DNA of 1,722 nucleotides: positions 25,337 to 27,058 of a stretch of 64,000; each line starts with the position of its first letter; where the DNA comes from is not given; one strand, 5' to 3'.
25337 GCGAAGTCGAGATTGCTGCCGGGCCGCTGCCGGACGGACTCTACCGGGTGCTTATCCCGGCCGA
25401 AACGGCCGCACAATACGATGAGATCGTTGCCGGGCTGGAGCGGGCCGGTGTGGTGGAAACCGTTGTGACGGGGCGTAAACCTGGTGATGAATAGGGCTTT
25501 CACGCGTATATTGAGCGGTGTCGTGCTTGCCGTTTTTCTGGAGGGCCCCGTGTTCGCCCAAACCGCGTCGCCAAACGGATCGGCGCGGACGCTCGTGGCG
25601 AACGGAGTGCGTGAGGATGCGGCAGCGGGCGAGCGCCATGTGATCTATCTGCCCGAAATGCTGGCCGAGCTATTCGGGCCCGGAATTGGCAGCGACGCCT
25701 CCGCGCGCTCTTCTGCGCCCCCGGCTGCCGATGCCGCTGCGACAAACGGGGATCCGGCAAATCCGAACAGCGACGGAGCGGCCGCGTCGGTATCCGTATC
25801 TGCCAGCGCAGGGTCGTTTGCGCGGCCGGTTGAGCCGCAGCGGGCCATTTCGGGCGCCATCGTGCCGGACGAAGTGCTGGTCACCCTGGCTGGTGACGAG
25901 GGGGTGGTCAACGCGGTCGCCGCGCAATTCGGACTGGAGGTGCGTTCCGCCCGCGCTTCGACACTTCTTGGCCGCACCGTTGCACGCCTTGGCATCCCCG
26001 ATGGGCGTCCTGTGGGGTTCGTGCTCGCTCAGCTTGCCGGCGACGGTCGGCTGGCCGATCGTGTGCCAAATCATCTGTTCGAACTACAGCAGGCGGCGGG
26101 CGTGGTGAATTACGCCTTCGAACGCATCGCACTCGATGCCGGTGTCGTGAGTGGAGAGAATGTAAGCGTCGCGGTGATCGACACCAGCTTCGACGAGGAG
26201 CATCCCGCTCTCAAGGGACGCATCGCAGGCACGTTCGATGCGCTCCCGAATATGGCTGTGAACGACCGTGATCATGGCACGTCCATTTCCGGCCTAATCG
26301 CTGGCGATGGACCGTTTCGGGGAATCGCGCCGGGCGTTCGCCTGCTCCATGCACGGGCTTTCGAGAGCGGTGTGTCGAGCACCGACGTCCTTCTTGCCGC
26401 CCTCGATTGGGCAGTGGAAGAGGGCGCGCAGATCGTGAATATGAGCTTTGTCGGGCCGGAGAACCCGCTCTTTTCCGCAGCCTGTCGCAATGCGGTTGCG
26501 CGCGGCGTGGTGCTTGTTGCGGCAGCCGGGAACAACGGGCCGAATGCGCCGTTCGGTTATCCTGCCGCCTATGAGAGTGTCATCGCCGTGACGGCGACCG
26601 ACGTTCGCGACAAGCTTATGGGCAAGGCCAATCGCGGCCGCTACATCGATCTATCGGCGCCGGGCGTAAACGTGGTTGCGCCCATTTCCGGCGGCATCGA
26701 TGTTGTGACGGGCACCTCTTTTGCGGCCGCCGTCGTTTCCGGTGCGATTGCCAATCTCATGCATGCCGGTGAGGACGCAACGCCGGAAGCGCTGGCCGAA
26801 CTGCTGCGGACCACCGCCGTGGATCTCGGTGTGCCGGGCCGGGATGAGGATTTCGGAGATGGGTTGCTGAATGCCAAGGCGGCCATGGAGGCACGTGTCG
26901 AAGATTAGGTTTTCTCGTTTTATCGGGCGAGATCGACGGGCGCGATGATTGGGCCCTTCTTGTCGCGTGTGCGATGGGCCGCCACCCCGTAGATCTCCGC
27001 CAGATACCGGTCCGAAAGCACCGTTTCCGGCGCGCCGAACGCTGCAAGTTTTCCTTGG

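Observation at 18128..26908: ECF sigma / anti-sigma / subtilase module divergent from a two-gene operon for Cys-rich secreted proteins, next to tRNA(CAU)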

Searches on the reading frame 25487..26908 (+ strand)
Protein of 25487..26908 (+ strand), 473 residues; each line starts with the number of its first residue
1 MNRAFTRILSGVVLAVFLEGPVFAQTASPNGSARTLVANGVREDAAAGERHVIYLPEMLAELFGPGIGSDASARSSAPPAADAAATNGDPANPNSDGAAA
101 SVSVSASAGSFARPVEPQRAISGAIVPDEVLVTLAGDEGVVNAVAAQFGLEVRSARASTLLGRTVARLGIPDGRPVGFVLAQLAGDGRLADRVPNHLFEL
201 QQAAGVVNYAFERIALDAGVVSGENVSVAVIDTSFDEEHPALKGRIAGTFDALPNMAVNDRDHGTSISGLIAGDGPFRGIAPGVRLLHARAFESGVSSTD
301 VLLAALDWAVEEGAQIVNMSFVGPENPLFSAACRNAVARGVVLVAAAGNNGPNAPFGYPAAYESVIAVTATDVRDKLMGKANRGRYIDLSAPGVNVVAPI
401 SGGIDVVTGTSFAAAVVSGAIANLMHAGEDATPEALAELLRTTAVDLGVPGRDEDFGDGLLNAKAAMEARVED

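Call 4: search_protein_families(library=pfam, proteins=[window:25487-26908:+], max_evalue=0.01)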
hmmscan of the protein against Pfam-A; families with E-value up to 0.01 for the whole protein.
window:25487-26908:+ (473 aa): 1 family
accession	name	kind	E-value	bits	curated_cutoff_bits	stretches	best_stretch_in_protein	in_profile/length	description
PF00082.27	Peptidase_S8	-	5.8e-44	151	21.8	1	223-459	1-288/288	Subtilase family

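Call 5: search_protein_families(library=ncbifam, proteins=[window:25487-26908:+], max_evalue=0.01)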
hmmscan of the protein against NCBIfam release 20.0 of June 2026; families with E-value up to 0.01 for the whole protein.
window:25487-26908:+ (473 aa): 7 families
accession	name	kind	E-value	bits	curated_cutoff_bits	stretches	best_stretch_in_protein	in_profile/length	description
TIGR03921.1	T7SS_mycosin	equivalog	2.4e-43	148.6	278.75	1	222-470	11-288/353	type VII secretion-associated serine protease mycosin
NF049966.1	QH_SP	equivalog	1.8e-27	96.1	165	1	228-448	2-215/219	subtilisin-like serine protease QhpE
NF033595.1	denti_PrtP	equivalog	1.5e-17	63.4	300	1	317-469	342-504/606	dentilisin complex serine proteinase subunit PrtP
TIGR03895.1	protease_PatA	subfamily_domain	4.2e-17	62.1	421.05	1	263-445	1-201/606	PatA/PatG family cyanobactin maturation protease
NF040809.1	germ_prot_CspBA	exception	7.8e-05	20.5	1250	1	354-423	966-1043/1099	bifunctional germination protease/germinant receptor pseudoprotease CspBA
NF042956.1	IteS_antiphage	equivalog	0.00054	18.3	900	0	227-330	258-370/747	S8 family anti-phage peptidase IteS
NF040553.1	SGO_0316_fam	subfamily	0.0022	15.7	1400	0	277-351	382-465/1486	SGO_0316/SGO_0317 family LPXTG-anchored serine peptidase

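Call 20: find_homologous_proteins(query=window:25487-26908:+, max_evalue=1e-10)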
Query window:25487-26908:+ (473 aa): 981 proteins with E <= 1e-10 among 8000 candidates; the best 120 are listed.
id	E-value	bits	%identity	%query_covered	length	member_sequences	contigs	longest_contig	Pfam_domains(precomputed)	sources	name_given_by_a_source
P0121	1.8e-280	949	100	96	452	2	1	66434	PF00082.28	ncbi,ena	-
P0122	3.6e-215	733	78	100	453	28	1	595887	PF00082.28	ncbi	-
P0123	3.2e-212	724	76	100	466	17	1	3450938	PF00082.28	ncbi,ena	-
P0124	2.3e-207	708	75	99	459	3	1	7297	PF00082.28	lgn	-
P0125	2.0e-205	701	72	100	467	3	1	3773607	PF00082.28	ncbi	ncbi:S8 family serine peptidase [Nitratireductor sp. L15S-10]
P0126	3.6e-204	697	73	100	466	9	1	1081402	PF00082.28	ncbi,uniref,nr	ncbi:S8 family serine peptidase [Nitratireductor sp. B36]|uniref:S8 family serine peptidase n=1 Tax=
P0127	5.2e-188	644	85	76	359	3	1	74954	PF00082.28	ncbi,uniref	ncbi:S8 family serine peptidase, partial [Nitratireductor aquibiodomus]|uniref:S8 family serine pept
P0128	2.7e-185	635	70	98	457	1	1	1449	PF00082.28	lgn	-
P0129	2.3e-184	632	69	98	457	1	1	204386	PF00082.28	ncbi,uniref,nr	ncbi:S8 family serine peptidase [Nitratireductor soli]|uniref:S8 family serine peptidase n=1 Tax=Nit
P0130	9.1e-179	613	72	89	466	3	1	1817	PF00082.28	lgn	-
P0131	2.0e-178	612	72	89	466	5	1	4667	PF00082.28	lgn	-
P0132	4.5e-174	598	81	73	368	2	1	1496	PF00082.28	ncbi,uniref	ncbi:S8 family serine peptidase [Nitratireductor sp. ZSWI3]|uniref:S8 family serine peptidase n=1 Ta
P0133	3.7e-173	595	69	89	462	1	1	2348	PF00082.28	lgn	-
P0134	2.1e-170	586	75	80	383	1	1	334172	PF00082.28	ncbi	ncbi:S8 family serine peptidase, partial [Nitratireductor pacificus]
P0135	7.2e-146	505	57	95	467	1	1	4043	PF00082.28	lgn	-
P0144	3.2e-141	490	65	75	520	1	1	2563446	PF00082.28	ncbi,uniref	ncbi:S8 family serine peptidase [Mesorhizobium sp. KR9-304]|uniref:S8 family serine peptidase n=1 Ta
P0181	2.5e-139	484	65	75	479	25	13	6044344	PF00082.28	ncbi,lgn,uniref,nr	ncbi:S8 family serine peptidase [Mesorhizobium australicum]|uniref:S8 family serine peptidase n=1 Ta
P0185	3.4e-139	483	56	94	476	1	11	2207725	PF00082.28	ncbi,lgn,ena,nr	ncbi:MAG: S8 family serine peptidase [Alphaproteobacteria bacterium]|nr:S8 family serine peptidase [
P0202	2.0e-138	481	66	74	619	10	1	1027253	PF00082.28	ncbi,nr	ncbi:peptidase S8 [Mesorhizobium sp. YM1C-6-2]|nr:peptidase S8 [Mesorhizobium sp. YM1C-6-2]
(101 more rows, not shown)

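Call 21: find_encoding_contigs(protein=P0181, flank=10000, max_places=2)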
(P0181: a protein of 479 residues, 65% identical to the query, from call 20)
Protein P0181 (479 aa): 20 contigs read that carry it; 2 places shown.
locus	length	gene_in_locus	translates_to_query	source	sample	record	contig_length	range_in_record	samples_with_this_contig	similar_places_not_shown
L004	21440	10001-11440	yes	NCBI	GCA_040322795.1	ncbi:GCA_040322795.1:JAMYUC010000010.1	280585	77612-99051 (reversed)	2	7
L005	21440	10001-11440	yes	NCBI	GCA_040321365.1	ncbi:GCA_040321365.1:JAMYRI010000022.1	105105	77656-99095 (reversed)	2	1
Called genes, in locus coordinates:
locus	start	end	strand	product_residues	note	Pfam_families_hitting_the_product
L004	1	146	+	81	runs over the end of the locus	PF15731:MqsA_antitoxin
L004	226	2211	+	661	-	PF02129:Peptidase_S15, PF00326:Peptidase_S9 (weak), PF00561:Abhydrolase_1, PF12146:Hydrolase_4, PF08530:PepX_C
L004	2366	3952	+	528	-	PF00496:SBP_bac_5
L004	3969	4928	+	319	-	PF19300:BPD_transp_1_N, PF00528:BPD_transp_1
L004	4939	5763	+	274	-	PF12911:OppC_N (weak), PF00528:BPD_transp_1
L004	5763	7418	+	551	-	PF13555:AAA_29 (faint), PF20703:nSTAND1 (faint), PF00005:ABC_tran, PF13304:AAA_21 (faint), PF13401:AAA_22 (faint), PF08352:oligo_HPY (faint), PF00005:ABC_tran, PF02463:SMC_N (weak)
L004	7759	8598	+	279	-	PF01663:Phosphodiest, PF01676:Metalloenzyme (weak)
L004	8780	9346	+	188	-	PF07638:Sigma70_ECF, PF04542:Sigma70_r2, PF08281:Sigma70_r4_2, PF04545:Sigma70_r4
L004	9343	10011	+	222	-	-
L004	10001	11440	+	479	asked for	PF00082:Peptidase_S8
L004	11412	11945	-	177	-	-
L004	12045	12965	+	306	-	PF00126:HTH_1, PF03466:LysR_substrate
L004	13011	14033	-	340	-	PF00356:LacI, PF00532:Peripla_BP_1, PF13377:Peripla_BP_3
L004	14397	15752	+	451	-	PF01547:SBP_bac_1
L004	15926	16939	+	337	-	PF00528:BPD_transp_1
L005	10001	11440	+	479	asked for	PF00082:Peptidase_S8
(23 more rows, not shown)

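Call 22: find_encoding_contigs(protein=P0185, flank=10000, max_places=2)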
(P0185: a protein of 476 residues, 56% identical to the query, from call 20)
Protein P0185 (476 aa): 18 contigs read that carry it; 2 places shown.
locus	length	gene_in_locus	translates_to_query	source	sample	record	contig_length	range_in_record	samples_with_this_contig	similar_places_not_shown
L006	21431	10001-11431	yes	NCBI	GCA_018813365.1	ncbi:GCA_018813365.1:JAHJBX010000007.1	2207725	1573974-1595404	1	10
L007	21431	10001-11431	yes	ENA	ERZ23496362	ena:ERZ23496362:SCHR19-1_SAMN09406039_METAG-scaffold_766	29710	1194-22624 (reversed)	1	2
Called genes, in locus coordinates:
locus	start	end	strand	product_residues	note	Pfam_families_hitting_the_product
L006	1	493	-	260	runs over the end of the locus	PF00528:BPD_transp_1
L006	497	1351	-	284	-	PF00528:BPD_transp_1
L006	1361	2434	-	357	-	PF01547:SBP_bac_1, PF13531:SBP_bac_11, PF13416:SBP_bac_8, PF13343:SBP_bac_6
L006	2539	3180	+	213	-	PF00440:TetR_N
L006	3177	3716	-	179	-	PF13302:Acetyltransf_3, PF00583:Acetyltransf_1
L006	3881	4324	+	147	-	PF09980:DUF2214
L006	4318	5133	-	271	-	PF00730:HhH-GPD, PF00633:HHH, PF10576:EndIII_4Fe-2S (faint)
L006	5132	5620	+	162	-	PF10003:DUF2244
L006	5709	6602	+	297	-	PF12833:HTH_18, PF01035:DNA_binding_1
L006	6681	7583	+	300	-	PF00294:PfkB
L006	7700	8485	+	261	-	PF13578:Methyltransf_24 (weak)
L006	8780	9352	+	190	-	PF07638:Sigma70_ECF (weak), PF04542:Sigma70_r2, PF08281:Sigma70_r4_2, PF04545:Sigma70_r4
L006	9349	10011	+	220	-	-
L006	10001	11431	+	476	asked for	PF00082:Peptidase_S8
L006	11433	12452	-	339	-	PF00356:LacI, PF00532:Peripla_BP_1, PF13407:Peripla_BP_4, PF13377:Peripla_BP_3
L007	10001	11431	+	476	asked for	PF00082:Peptidase_S8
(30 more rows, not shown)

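Call 67: search_solved_structures(query=window:25487-26908:+, max_evalue=1e-10)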
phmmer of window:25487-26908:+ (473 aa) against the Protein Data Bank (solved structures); distinct sequences matched with E-value up to 1e-10: 133 (the best 60 are shown).
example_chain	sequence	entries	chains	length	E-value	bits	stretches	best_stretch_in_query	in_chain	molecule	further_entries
7y6m_C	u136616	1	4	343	3.5e-30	108.9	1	221-438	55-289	Intracellular serine protease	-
1dbi_A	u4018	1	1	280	4.1e-29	105.4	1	225-430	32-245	AK.1 SERINE PROTEASE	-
1sbi_A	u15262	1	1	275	7.1e-29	104.6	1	215-467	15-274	SUBTILISIN 8397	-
1s01_A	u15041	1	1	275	9.7e-29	104.2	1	215-467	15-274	Subtilisin BPN'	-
1sbh_A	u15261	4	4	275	1.2e-28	103.9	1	215-467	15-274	SUBTILISIN 8397+1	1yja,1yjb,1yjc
1sbt_A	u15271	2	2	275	1.6e-28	103.5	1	215-467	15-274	SUBTILISIN BPN' | SUBTILISIN NOVO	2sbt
1aqn_A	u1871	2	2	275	2.9e-28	102.6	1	215-467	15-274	SUBTILISIN 8324 | SUBTILISIN BPN'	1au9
8h7o_A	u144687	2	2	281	4.4e-28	102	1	215-468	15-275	Subtilisin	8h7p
1lw6_E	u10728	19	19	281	4.4e-28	102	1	215-468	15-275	SUBTILISIN BPN' | Subtilisin BPN' precursor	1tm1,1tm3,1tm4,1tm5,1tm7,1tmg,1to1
1ak9_A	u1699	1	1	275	4.5e-28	102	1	215-467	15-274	SUBTILISIN 8321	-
1a2q_A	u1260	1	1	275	4.8e-28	101.9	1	215-467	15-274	SUBTILISIN BPN'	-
2sni_E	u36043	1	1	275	7.4e-28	101.3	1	215-467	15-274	SUBTILISIN NOVO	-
1sbn_E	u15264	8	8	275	1.2e-27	100.6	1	215-467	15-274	SUBTILISIN NOVO BPN' | SUBTILISIN BPN'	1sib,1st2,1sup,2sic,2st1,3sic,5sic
1s02_A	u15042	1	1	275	1.6e-27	100.2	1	215-467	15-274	SUBTILISIN BPN'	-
6o44_A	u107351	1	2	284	1.7e-27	100.1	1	215-468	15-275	Nattokinase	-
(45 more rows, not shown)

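Call 73: find_encoding_contigs(protein=P0202, flank=4000, max_places=1)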
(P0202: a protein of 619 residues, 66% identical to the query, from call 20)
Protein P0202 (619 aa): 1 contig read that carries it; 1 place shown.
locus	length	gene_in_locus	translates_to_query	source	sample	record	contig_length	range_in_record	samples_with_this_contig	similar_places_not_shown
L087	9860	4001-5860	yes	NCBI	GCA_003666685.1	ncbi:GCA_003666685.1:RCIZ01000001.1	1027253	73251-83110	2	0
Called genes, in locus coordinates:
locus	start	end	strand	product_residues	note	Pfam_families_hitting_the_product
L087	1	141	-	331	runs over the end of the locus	PF03734:YkuD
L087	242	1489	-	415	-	PF00817:IMS, PF11798:IMS_HHH (weak), PF11799:IMS_C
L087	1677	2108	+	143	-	-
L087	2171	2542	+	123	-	PF08239:SH3_3 (faint)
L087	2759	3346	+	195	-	PF05331:DUF742 (faint), PF07638:Sigma70_ECF (weak), PF04542:Sigma70_r2, PF08281:Sigma70_r4_2, PF04545:Sigma70_r4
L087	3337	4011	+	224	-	-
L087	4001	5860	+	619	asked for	PF00082:Peptidase_S8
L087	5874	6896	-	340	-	PF00356:LacI, PF00532:Peripla_BP_1, PF13407:Peripla_BP_4, PF13377:Peripla_BP_3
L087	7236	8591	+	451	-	PF01547:SBP_bac_1, PF13416:SBP_bac_8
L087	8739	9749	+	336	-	PF00528:BPD_transp_1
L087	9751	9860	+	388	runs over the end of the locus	PF00528:BPD_transp_1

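Call 74: find_encoding_contigs(protein=P0144, flank=4000, max_places=1)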
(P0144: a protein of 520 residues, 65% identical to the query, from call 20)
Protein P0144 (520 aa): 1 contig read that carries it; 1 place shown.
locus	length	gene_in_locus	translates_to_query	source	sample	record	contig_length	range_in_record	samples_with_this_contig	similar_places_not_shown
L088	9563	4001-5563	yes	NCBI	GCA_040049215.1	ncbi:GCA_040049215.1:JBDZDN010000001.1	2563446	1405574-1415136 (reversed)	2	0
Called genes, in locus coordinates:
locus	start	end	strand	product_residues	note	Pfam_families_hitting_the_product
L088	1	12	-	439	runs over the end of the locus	PF00512:HisKA, PF02518:HATPase_c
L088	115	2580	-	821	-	PF00270:DEAD, PF00271:Helicase_C, PF08482:HrpB_C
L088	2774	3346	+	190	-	PF07638:Sigma70_ECF (weak), PF04542:Sigma70_r2, PF08281:Sigma70_r4_2, PF04545:Sigma70_r4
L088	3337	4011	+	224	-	-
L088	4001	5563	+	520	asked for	PF00082:Peptidase_S8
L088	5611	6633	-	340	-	PF00356:LacI, PF00532:Peripla_BP_1, PF13407:Peripla_BP_4, PF13377:Peripla_BP_3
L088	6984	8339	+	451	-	PF01547:SBP_bac_1, PF13416:SBP_bac_8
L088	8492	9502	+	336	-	PF00528:BPD_transp_1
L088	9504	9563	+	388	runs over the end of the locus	PF00528:BPD_transp_1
